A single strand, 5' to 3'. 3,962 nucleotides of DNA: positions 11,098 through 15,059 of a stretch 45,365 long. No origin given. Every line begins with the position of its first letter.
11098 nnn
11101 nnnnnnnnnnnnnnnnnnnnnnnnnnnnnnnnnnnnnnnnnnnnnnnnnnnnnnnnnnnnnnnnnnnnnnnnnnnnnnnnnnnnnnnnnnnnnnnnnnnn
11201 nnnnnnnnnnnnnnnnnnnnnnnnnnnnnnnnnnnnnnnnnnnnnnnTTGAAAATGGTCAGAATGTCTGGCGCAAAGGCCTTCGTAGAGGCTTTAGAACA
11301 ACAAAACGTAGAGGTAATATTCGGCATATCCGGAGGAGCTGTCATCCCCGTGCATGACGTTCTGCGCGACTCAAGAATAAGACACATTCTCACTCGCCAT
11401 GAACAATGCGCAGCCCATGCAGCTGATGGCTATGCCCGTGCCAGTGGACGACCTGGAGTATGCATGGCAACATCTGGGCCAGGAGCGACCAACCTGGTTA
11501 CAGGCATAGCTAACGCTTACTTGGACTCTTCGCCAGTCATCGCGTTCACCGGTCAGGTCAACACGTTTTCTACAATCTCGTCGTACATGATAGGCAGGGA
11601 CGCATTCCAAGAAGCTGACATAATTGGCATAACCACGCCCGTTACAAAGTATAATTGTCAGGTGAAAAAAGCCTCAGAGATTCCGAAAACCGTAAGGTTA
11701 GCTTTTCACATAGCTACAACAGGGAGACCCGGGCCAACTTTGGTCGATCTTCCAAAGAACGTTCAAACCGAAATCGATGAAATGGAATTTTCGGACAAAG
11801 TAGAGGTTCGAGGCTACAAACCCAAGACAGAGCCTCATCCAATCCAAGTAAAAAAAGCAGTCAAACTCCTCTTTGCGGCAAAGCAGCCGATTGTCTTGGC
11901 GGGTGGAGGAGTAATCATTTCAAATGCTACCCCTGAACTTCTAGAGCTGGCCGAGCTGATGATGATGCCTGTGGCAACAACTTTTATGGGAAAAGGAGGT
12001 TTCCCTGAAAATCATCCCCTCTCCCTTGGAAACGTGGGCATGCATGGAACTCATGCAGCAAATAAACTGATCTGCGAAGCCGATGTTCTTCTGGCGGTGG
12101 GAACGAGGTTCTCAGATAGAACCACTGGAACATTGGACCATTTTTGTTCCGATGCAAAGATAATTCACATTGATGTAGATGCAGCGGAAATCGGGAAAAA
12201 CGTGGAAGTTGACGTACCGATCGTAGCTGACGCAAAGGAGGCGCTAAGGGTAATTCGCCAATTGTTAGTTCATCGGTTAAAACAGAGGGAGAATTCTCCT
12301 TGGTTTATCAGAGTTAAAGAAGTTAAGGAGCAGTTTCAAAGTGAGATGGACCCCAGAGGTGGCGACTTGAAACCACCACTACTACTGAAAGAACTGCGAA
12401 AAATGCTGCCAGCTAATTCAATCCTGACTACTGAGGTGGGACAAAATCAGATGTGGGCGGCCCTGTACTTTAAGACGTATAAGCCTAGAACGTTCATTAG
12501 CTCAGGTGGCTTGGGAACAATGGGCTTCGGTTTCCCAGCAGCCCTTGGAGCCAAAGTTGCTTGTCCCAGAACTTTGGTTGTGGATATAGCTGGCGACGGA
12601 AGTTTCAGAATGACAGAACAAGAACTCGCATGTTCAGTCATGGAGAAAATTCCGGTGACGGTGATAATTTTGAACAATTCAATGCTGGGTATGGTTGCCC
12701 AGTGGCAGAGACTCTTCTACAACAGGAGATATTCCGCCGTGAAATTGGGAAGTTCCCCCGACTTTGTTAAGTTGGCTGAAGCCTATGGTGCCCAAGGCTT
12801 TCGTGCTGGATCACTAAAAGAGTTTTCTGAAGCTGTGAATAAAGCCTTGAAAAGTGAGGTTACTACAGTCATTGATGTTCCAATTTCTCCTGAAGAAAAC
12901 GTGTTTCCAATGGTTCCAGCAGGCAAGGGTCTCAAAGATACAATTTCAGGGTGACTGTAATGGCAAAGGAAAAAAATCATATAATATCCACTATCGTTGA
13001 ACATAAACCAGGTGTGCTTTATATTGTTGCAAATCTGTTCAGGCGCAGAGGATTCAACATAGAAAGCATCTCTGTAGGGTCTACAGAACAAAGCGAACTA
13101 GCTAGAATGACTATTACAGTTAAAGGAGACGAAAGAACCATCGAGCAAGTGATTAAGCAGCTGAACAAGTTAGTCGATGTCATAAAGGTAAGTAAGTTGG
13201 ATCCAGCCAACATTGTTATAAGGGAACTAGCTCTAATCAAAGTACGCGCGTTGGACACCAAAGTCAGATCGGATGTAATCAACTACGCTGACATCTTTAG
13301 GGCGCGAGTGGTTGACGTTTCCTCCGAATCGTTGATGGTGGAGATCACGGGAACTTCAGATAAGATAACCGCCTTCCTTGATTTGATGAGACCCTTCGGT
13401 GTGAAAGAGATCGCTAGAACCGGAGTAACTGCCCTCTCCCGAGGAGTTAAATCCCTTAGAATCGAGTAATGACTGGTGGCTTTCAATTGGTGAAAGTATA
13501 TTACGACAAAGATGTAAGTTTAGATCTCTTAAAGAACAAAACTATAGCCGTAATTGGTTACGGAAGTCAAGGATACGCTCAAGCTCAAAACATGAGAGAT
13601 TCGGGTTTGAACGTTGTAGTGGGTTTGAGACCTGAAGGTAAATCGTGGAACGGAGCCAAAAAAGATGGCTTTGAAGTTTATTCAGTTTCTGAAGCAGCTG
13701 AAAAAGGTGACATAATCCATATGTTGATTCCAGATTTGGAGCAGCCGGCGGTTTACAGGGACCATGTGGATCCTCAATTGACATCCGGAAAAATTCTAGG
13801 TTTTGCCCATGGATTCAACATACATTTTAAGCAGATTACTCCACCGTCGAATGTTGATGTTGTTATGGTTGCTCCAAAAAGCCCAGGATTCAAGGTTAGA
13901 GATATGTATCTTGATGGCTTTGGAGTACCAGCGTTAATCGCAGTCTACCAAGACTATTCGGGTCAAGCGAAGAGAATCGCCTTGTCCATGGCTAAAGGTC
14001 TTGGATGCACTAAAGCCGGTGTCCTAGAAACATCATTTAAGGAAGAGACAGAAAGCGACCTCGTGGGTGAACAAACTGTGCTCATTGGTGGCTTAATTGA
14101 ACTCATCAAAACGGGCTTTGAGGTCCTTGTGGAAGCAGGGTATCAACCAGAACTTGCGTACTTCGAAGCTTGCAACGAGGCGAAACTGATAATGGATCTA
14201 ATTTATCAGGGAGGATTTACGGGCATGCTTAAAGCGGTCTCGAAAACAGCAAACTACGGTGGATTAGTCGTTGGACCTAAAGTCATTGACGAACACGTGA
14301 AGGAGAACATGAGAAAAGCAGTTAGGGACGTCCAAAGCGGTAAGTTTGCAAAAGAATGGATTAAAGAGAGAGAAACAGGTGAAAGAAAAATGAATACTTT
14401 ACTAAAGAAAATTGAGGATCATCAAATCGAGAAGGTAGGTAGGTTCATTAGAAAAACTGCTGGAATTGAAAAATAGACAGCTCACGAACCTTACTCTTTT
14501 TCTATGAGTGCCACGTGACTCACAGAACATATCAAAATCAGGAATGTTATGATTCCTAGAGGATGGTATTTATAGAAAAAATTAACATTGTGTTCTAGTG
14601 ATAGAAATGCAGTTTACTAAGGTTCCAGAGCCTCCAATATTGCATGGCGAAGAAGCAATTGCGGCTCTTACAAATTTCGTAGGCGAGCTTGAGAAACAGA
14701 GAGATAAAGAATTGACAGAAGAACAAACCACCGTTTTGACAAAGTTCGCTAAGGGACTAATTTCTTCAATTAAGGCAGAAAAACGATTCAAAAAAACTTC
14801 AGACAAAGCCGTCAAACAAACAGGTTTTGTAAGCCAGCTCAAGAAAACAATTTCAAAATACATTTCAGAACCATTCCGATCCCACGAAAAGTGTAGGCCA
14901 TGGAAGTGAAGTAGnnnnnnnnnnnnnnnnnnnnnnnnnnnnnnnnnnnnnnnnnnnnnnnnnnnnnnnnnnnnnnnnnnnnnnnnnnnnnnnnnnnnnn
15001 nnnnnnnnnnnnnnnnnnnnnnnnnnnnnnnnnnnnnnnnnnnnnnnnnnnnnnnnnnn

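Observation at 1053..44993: Dispersed alternating purine-pyrimidine GC palindrome (core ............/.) marking gene boundaries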

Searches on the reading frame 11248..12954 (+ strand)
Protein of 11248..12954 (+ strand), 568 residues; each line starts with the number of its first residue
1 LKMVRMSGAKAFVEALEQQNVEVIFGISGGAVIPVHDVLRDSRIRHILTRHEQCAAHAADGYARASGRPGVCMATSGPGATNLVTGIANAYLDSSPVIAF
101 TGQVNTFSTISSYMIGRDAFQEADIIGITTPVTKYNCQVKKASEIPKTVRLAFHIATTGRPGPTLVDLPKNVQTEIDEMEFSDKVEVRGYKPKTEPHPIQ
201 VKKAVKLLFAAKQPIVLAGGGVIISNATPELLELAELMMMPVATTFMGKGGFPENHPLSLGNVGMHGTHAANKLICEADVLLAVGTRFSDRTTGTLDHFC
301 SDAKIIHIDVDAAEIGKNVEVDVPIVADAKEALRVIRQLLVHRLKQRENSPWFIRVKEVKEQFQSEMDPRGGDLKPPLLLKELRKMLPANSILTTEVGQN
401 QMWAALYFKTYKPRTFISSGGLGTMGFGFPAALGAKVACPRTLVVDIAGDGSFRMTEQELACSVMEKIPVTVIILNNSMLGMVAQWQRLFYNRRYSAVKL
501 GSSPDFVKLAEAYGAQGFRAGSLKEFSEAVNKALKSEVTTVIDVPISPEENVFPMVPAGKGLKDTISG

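Call 7: search_protein_families(library=pfam, proteins=[window:11248-12954:+])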
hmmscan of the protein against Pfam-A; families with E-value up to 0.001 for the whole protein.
window:11248-12954:+ (568 aa): 3 families
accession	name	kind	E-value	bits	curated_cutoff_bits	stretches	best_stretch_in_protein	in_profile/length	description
PF02775.26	TPP_enzyme_C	-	2.1e-51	174.1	21.9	1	397-544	2-151/151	Thiamine pyrophosphate enzyme, C-terminal TPP binding domain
PF00205.28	TPP_enzyme_M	-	5.8e-51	172.2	30.4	1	201-334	1-135/137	Thiamine pyrophosphate enzyme, central domain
PF02776.23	TPP_enzyme_N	-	1.2e-39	135.2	26.8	1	6-125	1-116/119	Thiamine pyrophosphate enzyme, N-terminal TPP binding domain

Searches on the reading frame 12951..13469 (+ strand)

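Call 47: search_protein_families(library=pfam, proteins=[window:12951-13469:+], max_evalue=0.01)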
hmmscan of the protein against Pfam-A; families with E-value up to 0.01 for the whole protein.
window:12951-13469:+ (172 aa): 7 families
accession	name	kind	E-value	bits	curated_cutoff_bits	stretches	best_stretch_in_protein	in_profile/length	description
PF10369.15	ALS_ss_C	-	2.6e-32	111.1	23.2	1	91-165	1-74/74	Small subunit of acetolactate synthase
PF22629.2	ACT_AHAS_ss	-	1.2e-24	86.7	27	1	12-79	1-67/67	AHAS small subunit-like ACT domain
PF13710.12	ACT_5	-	1.5e-19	70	27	1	19-80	2-62/62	ACT domain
PF01842.31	ACT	-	1.6e-13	50.6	27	1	10-75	1-65/66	ACT domain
PF13291.12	ACT_4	-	8.9e-06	26.7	27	1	15-80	12-78/80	ACT domain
PF09383.16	NIL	-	0.0043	17.4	24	0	41-74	34-67/73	NIL domain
PF22754.3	bHLH-TF_ACT-like_plant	-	0.0073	17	27.6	0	2-71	3-71/75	Plant bHLH transcription factor, ACT-like domain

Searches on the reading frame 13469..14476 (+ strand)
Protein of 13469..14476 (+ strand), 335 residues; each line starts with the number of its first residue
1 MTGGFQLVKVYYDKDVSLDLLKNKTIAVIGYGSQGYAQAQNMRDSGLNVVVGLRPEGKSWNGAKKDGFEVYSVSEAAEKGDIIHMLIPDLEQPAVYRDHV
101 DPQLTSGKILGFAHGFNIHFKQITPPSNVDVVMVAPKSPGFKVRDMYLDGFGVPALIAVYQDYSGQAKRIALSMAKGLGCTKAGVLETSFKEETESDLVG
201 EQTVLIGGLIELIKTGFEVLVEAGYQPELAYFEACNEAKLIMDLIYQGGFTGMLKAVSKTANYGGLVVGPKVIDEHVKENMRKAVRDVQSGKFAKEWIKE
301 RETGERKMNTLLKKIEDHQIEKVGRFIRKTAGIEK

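Call 7: search_protein_families(library=pfam, proteins=[window:13469-14476:+])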
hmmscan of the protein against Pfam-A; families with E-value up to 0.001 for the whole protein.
window:13469-14476:+ (335 aa): 5 families
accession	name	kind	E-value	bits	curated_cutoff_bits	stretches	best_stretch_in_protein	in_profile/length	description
PF07991.19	KARI_N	-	3.6e-75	251.5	20.6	1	21-184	2-165/165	Acetohydroxy acid isomeroreductase, NADPH-binding domain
PF01450.25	KARI_C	-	1.4e-56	191.2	29.1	1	190-330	1-141/144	Ketol-acid reductoisomerase, C-terminal domain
PF02826.25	2-Hacid_dh_C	-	1.4e-05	25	25.1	1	15-89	28-101/178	D-isomer specific 2-hydroxyacid dehydrogenase, NAD binding domain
PF03446.21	NAD_binding_2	-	0.00038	20.9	21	1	25-109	1-88/161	NAD binding domain of 6-phosphogluconate dehydrogenase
PF03807.23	F420_oxidored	-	0.00052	21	21.6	1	25-97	1-77/94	NADP oxidoreductase coenzyme F420-dependent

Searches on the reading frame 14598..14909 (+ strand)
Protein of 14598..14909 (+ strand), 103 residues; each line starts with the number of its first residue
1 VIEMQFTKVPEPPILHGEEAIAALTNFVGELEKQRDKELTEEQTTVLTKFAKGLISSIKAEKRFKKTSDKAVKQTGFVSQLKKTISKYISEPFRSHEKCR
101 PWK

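Call 47: search_protein_families(library=pfam, proteins=[window:14598-14909:+], max_evalue=0.01)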
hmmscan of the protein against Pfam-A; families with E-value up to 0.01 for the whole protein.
window:14598-14909:+ (103 aa): 1 family
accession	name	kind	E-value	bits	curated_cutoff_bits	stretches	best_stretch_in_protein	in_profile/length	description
PF22888.1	FIMAH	-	0.0011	20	24.8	1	18-55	42-80/81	FIMAH domain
